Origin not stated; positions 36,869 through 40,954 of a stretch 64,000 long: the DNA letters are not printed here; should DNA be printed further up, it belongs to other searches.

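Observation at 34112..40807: Single 2231-aa ORF: predicted active nucleosidase head, TPR-like array, and ~1200 aa of unassignable sequence with no NTPase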

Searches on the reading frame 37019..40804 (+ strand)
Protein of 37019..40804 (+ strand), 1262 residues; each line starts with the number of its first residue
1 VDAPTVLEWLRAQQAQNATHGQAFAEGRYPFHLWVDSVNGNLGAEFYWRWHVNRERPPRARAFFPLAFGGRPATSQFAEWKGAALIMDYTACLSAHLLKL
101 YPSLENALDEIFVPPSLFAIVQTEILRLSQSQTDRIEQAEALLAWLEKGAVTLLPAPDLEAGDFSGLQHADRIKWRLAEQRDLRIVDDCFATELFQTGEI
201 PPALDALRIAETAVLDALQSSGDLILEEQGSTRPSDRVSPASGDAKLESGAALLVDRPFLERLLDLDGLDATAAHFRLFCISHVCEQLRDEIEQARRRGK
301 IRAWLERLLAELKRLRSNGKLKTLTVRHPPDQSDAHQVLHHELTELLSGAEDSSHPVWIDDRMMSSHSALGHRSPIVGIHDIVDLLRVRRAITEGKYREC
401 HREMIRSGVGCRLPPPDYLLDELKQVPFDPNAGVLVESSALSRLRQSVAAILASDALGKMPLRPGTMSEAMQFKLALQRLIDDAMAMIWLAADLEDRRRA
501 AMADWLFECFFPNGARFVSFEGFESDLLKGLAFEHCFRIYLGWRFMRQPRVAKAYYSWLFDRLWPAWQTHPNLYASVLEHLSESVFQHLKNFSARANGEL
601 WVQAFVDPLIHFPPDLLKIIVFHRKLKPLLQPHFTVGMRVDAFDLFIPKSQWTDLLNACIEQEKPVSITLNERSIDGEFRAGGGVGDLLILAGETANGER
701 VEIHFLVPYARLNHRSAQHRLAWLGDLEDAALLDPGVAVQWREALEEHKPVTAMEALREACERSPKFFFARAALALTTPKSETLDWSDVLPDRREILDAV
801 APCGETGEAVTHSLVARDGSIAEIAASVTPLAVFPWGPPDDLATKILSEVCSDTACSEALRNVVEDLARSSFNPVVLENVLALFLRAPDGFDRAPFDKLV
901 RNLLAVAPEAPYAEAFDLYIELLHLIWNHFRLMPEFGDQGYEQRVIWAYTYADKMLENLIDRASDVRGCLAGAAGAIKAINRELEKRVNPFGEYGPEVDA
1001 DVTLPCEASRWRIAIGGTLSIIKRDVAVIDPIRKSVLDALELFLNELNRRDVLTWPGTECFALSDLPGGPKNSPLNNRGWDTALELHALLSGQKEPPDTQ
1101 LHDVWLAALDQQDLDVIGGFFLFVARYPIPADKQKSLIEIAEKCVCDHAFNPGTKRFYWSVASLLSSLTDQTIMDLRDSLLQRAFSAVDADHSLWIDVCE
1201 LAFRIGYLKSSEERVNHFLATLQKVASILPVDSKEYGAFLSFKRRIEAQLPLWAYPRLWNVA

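Call 19: find_homologous_proteins(query=window:37019-40804:+, max_evalue=0.001)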
Query window:37019-40804:+ (1262 aa): 16 proteins with E <= 0.001 among 8000 candidates.
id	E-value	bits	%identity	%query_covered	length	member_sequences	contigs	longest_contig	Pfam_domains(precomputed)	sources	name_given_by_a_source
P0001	0.0e+0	2906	100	100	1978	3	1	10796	PF14559.13,PF24407.3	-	-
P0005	0.0e+0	1632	58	100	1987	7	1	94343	PF24407.3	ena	-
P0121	0.0e+0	1216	55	79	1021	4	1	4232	-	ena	-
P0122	0.0e+0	1076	43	100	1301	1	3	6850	PF24407.3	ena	-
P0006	0.0e+0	1066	42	100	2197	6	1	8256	PF01048.27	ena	-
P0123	4.5e-282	957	39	100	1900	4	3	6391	PF24407.3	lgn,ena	-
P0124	3.2e-280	951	39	100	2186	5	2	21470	PF01048.27,PF24407.3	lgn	-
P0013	3.3e-277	941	38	100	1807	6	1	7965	PF14559.13,PF24407.3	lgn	-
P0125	1.7e-270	919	38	100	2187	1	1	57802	PF01048.27,PF24407.3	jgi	jgi:nucleoside phosphorylase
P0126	7.2e-266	903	38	100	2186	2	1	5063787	PF01048.27,PF24407.3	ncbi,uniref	ncbi:hypothetical protein [Methylomonas sp. CM2]|uniref:phosphorylase family protein n=1 Tax=Methylo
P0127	1.5e-242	826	36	99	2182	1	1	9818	PF05057.21,PF12697.14,PF24407.3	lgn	-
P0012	4.5e-204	699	51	53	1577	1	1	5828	PF01048.27,PF24407.3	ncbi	-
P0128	3.6e-196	672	37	75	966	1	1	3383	-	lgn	-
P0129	1.7e-160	554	45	49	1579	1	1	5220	PF12697.14,PF24407.3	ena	-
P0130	2.4e-156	540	49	44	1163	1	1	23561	PF24407.3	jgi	jgi:hypothetical protein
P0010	8.2e-110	386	67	21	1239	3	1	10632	PF01048.27,PF24407.3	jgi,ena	-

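Call 32: search_solved_structures(query=A2, max_evalue=1)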
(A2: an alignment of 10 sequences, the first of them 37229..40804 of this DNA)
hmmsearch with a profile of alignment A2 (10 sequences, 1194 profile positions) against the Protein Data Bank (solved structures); distinct sequences matched with E-value up to 1: 1.
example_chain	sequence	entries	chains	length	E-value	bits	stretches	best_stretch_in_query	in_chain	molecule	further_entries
6xh5_A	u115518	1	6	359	0.58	11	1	1019-1162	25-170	helical fusion design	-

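Call 38: find_encoding_contigs(protein=P0126, flank=10000, max_places=2)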
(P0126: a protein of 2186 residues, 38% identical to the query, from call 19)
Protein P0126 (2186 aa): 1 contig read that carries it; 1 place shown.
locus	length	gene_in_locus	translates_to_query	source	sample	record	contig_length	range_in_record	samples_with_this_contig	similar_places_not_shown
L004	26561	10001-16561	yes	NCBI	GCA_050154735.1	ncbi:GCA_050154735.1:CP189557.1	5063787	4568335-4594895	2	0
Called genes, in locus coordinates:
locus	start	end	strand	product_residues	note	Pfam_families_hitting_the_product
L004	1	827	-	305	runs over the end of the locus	PF01925:TauE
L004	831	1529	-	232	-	PF00753:Lactamase_B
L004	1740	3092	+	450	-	PF00989:PAS (weak), PF08448:PAS_4 (faint), PF13426:PAS_9, PF00158:Sigma54_activat, PF14532:Sigma54_activ_2, PF07728:AAA_5 (weak), PF25601:AAA_lid_14, PF02954:HTH_8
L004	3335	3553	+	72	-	-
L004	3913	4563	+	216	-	PF02798:GST_N, PF13409:GST_N_2, PF13417:GST_N_3, PF00043:GST_C, PF13410:GST_C_2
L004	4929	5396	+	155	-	-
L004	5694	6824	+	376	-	PF00089:Trypsin, PF13365:Trypsin_2, PF00595:PDZ (faint), PF13180:PDZ_2, PF17820:PDZ_6 (faint)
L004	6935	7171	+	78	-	PF09493:DUF2389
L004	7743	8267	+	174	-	PF10504:DUF2452 (weak)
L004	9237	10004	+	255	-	PF04313:HSDR_N (weak), PF00270:DEAD, PF04851:ResIII, PF18766:SWI2_SNF2 (weak)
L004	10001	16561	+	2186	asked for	PF01048:PNP_UDP_1, PF24407:HTH_upst_double_PIN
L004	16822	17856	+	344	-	PF17761:DUF1016_N, PF06250:YhcG_C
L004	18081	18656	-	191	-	-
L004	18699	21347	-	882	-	PF14537:Cytochrom_c3_2 (faint), PF14522:Cytochrome_C7 (faint), PF19190:BACON_2 (weak), PF00404:Dockerin_1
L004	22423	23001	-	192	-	-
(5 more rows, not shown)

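Call 44: predict_structure(alignment_id=A2)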
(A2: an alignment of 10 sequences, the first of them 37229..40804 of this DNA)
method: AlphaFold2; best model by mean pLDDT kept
length: 1192 residues; sequences in the alignment: 10
mean_pLDDT: 68.8   pTM: 0.43
mean pLDDT of the five models: 68.8, 65.6, 65.4, 62.8, 61.7
residues with pLDDT >= 90: 113; 70-90: 536; 50-70: 293; < 50: 250
segments of 3 or more residues with pLDDT < 50: 122-127, 158-174, 258-267, 294-302, 708-745, 765-768, 831-842, 863-866, 868-872, 919-1023, 1026-1040, 1056-1058, 1164-1168, 1177-1179
pLDDT, mean of each block of 10 residues (from residue 1): 61 75 89 86 84 83 72 84 82 64 84 78 50 76 82 58 33 58 89 84 88 85 82 91 90 67 48 67 63 49 66 86 92 81 85 90 87 90 76 69 87 93 90 90 83 82 91 84 91 88 90 88 75 81 82 77 60 68 86 82 84 83 78 83 89 87 78 81 80 68 56 42 37 33 50 66 53 71 70 75 60 64 55 40 55 61 47 51 57 55 63 53 37 34 34 34 41 33 31 30 30 39 45 42 61 56 72 80 79 76 77 86 79 64 71 80 50 49 65 59
secondary structure, 60 per line:
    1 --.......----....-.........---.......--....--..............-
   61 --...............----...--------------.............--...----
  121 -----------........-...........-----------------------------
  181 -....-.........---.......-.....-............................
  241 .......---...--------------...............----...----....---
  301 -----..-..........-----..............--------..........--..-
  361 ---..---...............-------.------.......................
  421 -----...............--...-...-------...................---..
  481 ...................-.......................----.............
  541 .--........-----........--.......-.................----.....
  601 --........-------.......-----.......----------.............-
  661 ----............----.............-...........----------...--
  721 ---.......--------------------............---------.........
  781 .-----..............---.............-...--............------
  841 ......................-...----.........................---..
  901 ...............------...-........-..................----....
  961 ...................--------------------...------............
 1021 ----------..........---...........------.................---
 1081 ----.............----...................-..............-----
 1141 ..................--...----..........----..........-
elements in order (helices of 4 or more, strands of 3 or more residues): H3-9 E14-17 H19-27 H31-37 E40-43 H46-59 H63-77 E82-84 H99-111 E114-116 H132-137 H141-151 E182-185 H187-195 H199-205 E207-211 H213-247 E251-253 H268-282 E287-289 H294-297 H309-318 H324-337 H346-355 H369-383 H399-420 H426-440 H457-475 H479-499 H501-523 H528-541 H544-551 H557-564 E567-570 E575-578 H579-591 E596-600 E603-610 E618-624 E630-636 H647-659 H665-676 H681-693 H695-705 H724-730 H751-762 H772-781 H787-800 H804-816 H823-834 H841-862 H871-895 H899-915 H926-933 H935-952 H957-979 H1009-1020 H1031-1040 H1044-1054 H1061-1077 H1085-1097 H1102-1120 H1122-1135 H1141-1158 H1168-1177 H1182-1191

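Call 46: search_protein_representatives(alignment_id=A2)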
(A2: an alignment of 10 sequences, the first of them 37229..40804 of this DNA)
Query: 10 sequences, 1194 profile positions. Proteins with E-value up to 0.001 (for the whole library): 2013; up to 1e-10: 1540; up to 1e-30: 744. The best 150 are listed.
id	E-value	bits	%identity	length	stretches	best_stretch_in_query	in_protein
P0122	0.0e+00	1715.8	-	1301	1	1-1193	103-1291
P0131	0.0e+00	1523.8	-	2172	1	1-1193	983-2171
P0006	0.0e+00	1418.5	-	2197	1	2-1194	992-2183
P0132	0.0e+00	1360.7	-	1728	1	1-1193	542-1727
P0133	1.7e-228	778.0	-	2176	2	6-1193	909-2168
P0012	6.4e-220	749.6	-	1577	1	1-601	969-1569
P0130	1.3e-205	702.2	-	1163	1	1-488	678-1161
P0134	1.5e-197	675.4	-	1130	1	128-1191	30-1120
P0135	5.5e-158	544.4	-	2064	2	6-1189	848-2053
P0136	1.9e-156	539.4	-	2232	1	7-1193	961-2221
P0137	1.1e-154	533.5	-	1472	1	12-1177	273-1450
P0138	4.7e-154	531.4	-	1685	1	9-1193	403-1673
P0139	5.8e-152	524.5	-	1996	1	4-1193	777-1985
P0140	2.9e-150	518.9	-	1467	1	6-1193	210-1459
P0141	2.5e-149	515.7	-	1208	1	12-1188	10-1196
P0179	4.2e-126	438.8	-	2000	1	6-1123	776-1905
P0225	2.5e-114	399.8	-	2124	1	14-1156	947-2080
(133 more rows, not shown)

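Call 47: fold_search(model_id=the predicted structure, library=pdb)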
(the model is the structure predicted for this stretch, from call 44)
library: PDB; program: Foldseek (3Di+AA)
matches with E <= 10: 375; with E <= 0.001: 0
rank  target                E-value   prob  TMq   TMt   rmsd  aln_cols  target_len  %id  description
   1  4hzk_A                1.5e-03  0.91  0.12  0.13  23.9       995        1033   11  Crystal structure of free CRM1 (crystal form 2) (released 2013-01-23)
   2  9n73_LM               2.4e-03  0.77  0.10  0.08  45.1      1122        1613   10  SSU processome maturation and disassembly, State G (released 2025-10-29)
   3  3nbz_A                2.6e-03  0.90  0.13  0.14  24.7      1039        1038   11  Crystal structure of the HIV-1 Rev NES-CRM1-RanGTP nuclear export complex (crystal I) (released 2010-10-27)
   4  9b62_A                2.6e-03  0.87  0.14  0.15  27.2      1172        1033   11  Human RANBP2/RAN(GTP)/RANGAP1-SUMO1/UBC9/CRM1/RAN(GTP) - composite map and model (released 2024-10-16)
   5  6tvo_A                3.3e-03  0.89  0.14  0.15  26.8      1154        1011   11  Human CRM1-RanGTP in complex with Leptomycin B (released 2020-07-08)
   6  3nc0_D                4.7e-03  0.84  0.12  0.13  22.8      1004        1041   10  Crystal structure of the HIV-1 Rev NES-CRM1-RanGTP nuclear export complex (crystal II) (released 2010-10-27)
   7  9hfl_A                5.5e-03  0.84  0.14  0.15  24.5      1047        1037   10  Cryo-EM structure of the human snRNA export complex comprising CBC-PHAX-CRM1-RanGTP and capped-RNA (released 2025-07-16)
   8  3gjx_A                5.7e-03  0.89  0.15  0.16  23.6      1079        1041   10  Crystal Structure of the Nuclear Export Complex CRM1-Snurportin1-RanGTP (released 2009-05-26)
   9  3vyc                  6.6e-03  0.69  0.12  0.13  25.3      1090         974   11  Crystal structure of unliganded Saccharomyces cerevisiae CRM1 (Xpo1p) (released 2012-11-28)
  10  5o9z_v                7.5e-03  0.66  0.11  0.13  24.3      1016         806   10  Cryo-EM structure of a pre-catalytic human spliceosome primed for activation (B complex) (released 2017-08-16)
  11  8era_A                8.1e-03  0.47  0.11  0.07  37.6      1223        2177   12  RMC-5552 in complex with mTORC1 and FKBP12 (released 2022-12-28)
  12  5h7c_C                9.4e-03  0.98  0.12  0.22  17.0       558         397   12  Crystal structure of a repeat protein with two Protein A-DHR14 repeat modules (released 2017-06-28)
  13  9n75_LM               9.4e-03  0.54  0.11  0.09  48.0      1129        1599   10  SSU processome maturation and disassembly, State I (released 2025-11-05)
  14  6en4_C                9.8e-03  0.60  0.11  0.13  25.6      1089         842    9  SF3b core in complex with a splicing modulator (released 2018-06-20)
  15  7q2x_D                1.0e-02  0.47  0.10  0.11  32.6      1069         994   11  Cryo-EM structure of clamped S.cerevisiae condensin-DNA complex (Form I) (released 2022-03-23)
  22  4fgv                  1.8e-02  0.75  0.13  0.14  23.8      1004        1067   12  Crystal structure of free CRM1 (crystal form 1) (released 2013-01-23)
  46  4hzk_B                4.7e-02  0.38  0.12  0.13  23.1      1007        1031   11  Crystal structure of free CRM1 (crystal form 2) (released 2013-01-23)
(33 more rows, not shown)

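Call 70: find_related_loci(query=A2, collection=genome_contigs, flank=6000)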
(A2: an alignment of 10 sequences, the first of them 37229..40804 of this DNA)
Query A2 (1192 aa) in genome_contigs; peptide patterns used: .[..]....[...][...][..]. (x = any residue, [..] = any of these).
14 stretches matched a pattern; 2 encode a relative of the query (tblastn E <= 1e-3); 2 distinct loci.
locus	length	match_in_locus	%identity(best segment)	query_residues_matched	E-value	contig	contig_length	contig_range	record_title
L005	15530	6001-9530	37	10-1191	0e+0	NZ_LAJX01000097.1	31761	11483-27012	Methylocucumis oryzae strain Sn10-6 c97, whole genome shotgun sequence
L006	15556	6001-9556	35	9-1191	0e+0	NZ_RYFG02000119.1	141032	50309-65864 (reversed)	Candidatus Methylobacter oryzae strain KRF1 C973, whole genome shotgun sequence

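Call 74: find_encoding_contigs(protein=P0125, flank=10000, max_places=1)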
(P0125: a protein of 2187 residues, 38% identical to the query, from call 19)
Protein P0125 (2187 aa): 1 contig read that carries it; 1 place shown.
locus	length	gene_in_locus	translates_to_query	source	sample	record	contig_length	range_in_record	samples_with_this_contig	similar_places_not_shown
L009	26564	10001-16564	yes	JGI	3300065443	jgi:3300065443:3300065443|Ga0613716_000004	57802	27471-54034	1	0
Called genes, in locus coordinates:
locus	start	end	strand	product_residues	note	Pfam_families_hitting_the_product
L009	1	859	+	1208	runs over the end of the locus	-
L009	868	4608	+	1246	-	PF20473:MmeI_Mtase, PF07669:Eco57I, PF02384:N6_Mtase (weak)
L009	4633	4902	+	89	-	PF13711:DUF4160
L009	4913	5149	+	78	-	PF10387:DUF2442 (weak)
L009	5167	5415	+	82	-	-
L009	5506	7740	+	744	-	PF08665:PglZ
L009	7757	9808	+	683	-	PF20442:BrxL_N, PF13337:BrxL_ATPase, PF05362:Lon_C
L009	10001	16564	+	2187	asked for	PF01048:PNP_UDP_1, PF24407:HTH_upst_double_PIN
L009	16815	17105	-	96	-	PF13610:DDE_Tnp_IS240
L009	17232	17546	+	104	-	-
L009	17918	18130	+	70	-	PF09957:VapB_antitoxin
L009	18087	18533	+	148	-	PF01850:PIN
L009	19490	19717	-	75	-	-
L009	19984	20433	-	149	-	PF08765:Mor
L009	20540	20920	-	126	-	-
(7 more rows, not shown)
